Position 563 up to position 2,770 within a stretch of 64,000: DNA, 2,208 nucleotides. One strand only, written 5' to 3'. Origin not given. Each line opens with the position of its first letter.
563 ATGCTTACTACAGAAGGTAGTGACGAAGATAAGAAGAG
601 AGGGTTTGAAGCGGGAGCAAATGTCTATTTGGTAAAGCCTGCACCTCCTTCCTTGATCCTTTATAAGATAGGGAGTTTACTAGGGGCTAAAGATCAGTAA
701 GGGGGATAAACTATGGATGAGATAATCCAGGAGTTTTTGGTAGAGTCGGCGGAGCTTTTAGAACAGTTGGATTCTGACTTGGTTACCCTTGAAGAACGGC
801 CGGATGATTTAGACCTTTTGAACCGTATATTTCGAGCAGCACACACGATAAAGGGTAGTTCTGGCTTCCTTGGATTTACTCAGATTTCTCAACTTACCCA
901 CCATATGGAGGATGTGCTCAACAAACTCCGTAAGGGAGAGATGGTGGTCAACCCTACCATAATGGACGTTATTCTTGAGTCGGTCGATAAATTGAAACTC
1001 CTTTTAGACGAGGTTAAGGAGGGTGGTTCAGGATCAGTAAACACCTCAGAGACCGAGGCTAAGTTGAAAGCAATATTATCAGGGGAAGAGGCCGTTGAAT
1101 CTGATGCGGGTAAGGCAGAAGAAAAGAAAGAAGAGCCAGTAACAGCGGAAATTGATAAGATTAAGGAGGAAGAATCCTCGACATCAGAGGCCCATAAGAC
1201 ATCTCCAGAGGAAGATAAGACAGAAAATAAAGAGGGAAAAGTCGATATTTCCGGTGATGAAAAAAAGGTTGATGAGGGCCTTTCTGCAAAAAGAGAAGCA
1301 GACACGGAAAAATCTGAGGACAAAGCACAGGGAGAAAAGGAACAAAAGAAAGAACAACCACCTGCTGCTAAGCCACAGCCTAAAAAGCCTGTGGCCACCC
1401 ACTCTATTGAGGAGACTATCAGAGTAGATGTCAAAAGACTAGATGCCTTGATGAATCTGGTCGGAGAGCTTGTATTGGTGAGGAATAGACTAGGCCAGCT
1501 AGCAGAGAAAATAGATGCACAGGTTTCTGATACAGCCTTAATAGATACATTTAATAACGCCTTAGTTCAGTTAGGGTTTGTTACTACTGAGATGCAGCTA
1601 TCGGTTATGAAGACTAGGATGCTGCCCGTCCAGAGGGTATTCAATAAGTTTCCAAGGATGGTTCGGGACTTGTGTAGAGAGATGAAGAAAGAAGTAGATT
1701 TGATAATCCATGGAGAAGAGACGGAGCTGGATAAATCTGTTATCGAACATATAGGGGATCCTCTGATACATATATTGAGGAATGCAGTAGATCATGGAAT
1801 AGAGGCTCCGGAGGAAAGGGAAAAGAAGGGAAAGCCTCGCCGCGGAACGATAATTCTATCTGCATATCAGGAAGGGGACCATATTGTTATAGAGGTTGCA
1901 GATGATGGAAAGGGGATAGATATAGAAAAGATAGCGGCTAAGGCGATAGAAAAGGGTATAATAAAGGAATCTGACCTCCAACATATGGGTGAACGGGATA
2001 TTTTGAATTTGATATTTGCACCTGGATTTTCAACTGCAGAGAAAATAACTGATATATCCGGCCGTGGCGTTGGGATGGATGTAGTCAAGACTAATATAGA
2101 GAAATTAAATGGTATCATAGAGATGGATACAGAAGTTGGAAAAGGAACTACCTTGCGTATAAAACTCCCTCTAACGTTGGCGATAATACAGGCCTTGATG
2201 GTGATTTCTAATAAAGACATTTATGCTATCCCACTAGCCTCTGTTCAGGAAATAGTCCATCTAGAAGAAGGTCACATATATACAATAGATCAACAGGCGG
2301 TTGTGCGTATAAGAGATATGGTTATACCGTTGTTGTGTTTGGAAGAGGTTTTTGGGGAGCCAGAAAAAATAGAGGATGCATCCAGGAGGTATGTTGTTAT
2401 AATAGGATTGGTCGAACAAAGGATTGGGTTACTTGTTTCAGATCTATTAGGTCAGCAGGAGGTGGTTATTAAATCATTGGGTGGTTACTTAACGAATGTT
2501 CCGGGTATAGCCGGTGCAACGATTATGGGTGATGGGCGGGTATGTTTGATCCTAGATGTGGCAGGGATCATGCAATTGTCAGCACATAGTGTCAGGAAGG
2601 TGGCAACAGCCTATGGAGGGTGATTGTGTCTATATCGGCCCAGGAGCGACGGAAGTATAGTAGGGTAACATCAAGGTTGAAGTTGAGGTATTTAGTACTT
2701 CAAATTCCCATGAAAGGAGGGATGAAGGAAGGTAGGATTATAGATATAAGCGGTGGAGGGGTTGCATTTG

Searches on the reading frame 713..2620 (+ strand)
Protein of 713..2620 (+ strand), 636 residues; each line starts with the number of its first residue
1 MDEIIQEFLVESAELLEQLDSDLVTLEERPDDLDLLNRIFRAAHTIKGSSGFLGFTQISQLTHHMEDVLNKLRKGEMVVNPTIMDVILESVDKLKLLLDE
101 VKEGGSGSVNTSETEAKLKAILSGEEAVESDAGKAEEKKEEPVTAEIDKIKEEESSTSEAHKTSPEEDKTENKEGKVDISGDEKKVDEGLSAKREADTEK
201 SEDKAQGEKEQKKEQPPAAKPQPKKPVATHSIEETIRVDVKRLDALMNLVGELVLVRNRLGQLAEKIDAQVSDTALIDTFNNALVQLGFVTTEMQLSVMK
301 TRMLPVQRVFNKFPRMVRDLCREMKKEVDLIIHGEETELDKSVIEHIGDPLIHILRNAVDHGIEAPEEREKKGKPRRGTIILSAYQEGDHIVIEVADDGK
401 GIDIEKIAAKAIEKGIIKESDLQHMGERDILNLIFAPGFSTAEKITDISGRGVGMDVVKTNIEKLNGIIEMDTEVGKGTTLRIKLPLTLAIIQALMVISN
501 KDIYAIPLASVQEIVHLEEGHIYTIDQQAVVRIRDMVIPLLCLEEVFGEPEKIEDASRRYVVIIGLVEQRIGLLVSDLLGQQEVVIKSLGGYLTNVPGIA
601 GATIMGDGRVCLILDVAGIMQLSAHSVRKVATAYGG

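Call 63: search_protein_families(library=pfam, proteins=[window:713-2620:+], max_evalue=0.00001)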
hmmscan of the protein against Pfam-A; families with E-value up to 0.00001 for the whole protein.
window:713-2620:+ (636 aa): 4 families
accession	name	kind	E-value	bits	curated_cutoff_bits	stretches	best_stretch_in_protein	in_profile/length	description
PF01584.24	CheW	-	2.6e-27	95.6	23.5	1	493-621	1-135/138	CheW-like domain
PF01627.28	Hpt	-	2.8e-20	72.8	24.6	1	3-102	1-82/84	Hpt domain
PF02518.31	HATPase_c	-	1.3e-19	71.1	26.4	1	349-488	4-110/111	Histidine kinase-, DNA gyrase B-, and HSP90-like ATPase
PF02895.20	H-kinase_dim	-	1.5e-19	70.7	23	1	234-301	2-68/68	Signal transducing histidine kinase, homodimeric domain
